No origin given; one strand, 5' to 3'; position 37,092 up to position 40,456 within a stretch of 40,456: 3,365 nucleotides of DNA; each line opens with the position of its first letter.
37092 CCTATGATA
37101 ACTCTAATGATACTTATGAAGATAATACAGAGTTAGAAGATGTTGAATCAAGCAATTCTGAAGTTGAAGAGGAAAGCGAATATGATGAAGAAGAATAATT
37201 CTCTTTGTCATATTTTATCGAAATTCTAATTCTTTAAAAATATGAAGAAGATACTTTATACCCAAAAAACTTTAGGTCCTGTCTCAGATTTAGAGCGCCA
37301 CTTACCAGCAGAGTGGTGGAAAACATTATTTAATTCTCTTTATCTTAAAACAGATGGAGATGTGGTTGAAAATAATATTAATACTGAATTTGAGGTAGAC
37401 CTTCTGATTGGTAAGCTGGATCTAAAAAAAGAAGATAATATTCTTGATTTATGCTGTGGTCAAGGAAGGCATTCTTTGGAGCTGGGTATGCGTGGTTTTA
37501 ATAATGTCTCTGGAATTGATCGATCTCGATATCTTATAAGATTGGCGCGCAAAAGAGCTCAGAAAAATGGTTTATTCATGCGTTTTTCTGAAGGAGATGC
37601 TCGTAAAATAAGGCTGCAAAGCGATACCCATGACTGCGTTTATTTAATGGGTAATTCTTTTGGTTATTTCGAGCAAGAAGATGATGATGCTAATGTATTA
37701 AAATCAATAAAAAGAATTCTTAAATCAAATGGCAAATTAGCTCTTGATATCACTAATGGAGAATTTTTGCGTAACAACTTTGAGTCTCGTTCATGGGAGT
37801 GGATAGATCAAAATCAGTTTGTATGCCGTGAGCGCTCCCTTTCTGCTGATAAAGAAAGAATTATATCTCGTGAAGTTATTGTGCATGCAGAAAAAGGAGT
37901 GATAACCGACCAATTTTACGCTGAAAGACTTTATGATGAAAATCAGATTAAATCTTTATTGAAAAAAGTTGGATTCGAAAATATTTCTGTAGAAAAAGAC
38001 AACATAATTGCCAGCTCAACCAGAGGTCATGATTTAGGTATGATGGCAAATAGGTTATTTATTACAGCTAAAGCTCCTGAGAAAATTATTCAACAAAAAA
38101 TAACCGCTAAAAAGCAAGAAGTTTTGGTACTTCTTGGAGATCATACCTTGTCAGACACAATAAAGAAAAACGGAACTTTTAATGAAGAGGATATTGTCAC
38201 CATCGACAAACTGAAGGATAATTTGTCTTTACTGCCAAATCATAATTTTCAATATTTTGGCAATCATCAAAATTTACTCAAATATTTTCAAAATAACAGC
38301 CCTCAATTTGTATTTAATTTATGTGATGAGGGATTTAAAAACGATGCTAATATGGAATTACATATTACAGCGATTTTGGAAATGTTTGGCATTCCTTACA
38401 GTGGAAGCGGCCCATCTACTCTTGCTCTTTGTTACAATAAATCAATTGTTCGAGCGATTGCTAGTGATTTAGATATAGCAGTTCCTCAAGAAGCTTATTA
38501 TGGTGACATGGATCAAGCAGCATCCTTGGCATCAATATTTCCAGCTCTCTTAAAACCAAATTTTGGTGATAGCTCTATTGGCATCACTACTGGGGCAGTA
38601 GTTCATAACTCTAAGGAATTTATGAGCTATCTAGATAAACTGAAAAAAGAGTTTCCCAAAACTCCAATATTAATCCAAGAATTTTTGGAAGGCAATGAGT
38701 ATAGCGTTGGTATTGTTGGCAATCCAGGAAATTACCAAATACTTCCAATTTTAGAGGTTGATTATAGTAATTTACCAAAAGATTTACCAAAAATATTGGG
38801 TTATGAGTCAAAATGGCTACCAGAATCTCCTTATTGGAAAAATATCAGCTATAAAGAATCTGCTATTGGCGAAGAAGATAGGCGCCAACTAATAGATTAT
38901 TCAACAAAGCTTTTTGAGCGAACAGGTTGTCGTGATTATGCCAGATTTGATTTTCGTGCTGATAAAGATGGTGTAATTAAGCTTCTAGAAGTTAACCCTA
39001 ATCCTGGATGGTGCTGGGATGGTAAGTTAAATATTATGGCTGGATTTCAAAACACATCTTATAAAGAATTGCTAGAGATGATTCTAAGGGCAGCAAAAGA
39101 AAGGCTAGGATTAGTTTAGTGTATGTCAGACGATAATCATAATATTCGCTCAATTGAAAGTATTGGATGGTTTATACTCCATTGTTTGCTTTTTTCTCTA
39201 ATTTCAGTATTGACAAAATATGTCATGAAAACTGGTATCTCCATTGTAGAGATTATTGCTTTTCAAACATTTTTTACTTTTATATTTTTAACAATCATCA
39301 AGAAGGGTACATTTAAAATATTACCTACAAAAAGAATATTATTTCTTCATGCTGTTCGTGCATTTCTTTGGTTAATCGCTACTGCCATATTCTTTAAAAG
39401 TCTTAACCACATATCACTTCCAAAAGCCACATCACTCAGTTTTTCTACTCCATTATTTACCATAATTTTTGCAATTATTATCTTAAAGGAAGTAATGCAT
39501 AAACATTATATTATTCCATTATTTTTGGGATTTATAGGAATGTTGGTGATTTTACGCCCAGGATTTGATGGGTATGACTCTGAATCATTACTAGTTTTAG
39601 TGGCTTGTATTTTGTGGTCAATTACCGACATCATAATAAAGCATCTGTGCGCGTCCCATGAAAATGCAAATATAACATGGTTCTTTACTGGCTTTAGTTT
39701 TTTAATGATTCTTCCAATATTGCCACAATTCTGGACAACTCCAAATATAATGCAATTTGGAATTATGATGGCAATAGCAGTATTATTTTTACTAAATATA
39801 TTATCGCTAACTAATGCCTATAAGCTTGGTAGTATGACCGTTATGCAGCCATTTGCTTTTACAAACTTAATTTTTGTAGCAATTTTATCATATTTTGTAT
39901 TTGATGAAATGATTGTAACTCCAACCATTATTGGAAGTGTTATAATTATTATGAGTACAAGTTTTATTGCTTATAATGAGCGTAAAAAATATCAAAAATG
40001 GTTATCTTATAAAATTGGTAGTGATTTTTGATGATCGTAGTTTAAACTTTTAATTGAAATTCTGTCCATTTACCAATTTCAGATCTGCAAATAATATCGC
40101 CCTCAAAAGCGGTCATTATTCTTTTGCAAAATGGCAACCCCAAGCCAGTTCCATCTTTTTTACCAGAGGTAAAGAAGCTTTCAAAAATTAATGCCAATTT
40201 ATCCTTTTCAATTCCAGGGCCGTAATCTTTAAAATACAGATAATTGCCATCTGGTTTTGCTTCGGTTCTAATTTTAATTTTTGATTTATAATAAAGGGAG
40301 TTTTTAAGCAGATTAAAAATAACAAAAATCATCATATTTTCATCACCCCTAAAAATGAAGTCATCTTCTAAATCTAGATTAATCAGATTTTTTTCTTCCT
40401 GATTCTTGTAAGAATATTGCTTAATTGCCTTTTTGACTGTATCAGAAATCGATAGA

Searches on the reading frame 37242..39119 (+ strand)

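Call 110: search_protein_families(library=pfam, proteins=[window:37242-39119:+], max_evalue=0.001)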
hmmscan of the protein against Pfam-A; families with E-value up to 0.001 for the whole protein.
window:37242-39119:+ (625 aa): 11 families
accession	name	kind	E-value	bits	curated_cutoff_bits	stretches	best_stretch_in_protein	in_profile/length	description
PF07478.18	Dala_Dala_lig_C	-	1.7e-19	70.6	24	1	429-615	33-203/204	D-ala D-ala ligase C-terminus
PF13649.12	Methyltransf_25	-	2.2e-17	63.9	27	1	67-164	1-97/97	Methyltransferase domain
PF13847.12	Methyltransf_31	-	7.5e-16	58.6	27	1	62-172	2-113/145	Methyltransferase domain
PF08241.18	Methyltransf_11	-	1.7e-14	54.6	21.2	1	68-167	1-94/95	Methyltransferase domain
PF13489.12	Methyltransf_23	-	6.8e-10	39.4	27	1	61-249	20-163/164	Methyltransferase domain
PF01209.24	Ubie_methyltran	-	2.7e-09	37.2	20.1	1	61-167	45-150/233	ubiE/COQ5 methyltransferase family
PF15632.11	ATPgrasp_Ter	-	5.7e-07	29.8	29.1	0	545-586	44-84/131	ATP-grasp in the biosynthetic pathway with Ter operon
PF13535.11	ATP-grasp_4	-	6.5e-06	26.3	27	1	433-510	3-90/160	ATP-grasp domain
PF08242.18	Methyltransf_12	-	9.4e-06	26.7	30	1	68-166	1-98/98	Methyltransferase domain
PF05175.20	MTS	-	0.00029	20.9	23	1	53-122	21-92/170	Methyltransferase small domain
PF02655.19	ATP-grasp_3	-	0.00099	19.7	23.2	0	432-510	31-97/160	ATP-grasp domain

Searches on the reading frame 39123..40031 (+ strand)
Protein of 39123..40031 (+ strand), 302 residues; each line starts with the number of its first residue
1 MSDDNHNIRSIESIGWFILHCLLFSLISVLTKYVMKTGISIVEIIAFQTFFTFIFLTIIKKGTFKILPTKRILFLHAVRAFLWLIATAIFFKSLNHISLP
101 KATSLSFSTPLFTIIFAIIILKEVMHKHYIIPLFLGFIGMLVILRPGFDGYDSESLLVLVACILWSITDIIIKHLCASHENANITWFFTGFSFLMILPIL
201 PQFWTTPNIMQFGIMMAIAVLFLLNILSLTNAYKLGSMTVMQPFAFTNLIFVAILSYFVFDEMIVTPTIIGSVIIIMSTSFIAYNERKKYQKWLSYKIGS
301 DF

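Call 110: search_protein_families(library=pfam, proteins=[window:39123-40031:+], max_evalue=0.001)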
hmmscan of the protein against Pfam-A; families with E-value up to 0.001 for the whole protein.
window:39123-40031:+ (302 aa): 1 family
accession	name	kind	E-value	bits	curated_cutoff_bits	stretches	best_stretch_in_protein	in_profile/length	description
PF00892.27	EamA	-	2e-21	77.1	28.2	2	14-144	4-134/135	EamA-like transporter family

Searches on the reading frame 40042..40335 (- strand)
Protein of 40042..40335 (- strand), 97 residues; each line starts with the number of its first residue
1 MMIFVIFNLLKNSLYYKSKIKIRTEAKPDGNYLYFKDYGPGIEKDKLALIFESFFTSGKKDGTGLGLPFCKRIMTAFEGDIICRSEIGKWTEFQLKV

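Call 110: search_protein_families(library=pfam, proteins=[window:40042-40335:-], max_evalue=0.001)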
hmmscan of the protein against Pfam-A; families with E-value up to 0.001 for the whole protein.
window:40042-40335:- (97 aa): 1 family
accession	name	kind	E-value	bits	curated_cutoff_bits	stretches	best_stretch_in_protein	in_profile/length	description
PF02518.31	HATPase_c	-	9.7e-18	65.1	26.4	1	5-96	9-106/111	Histidine kinase-, DNA gyrase B-, and HSP90-like ATPase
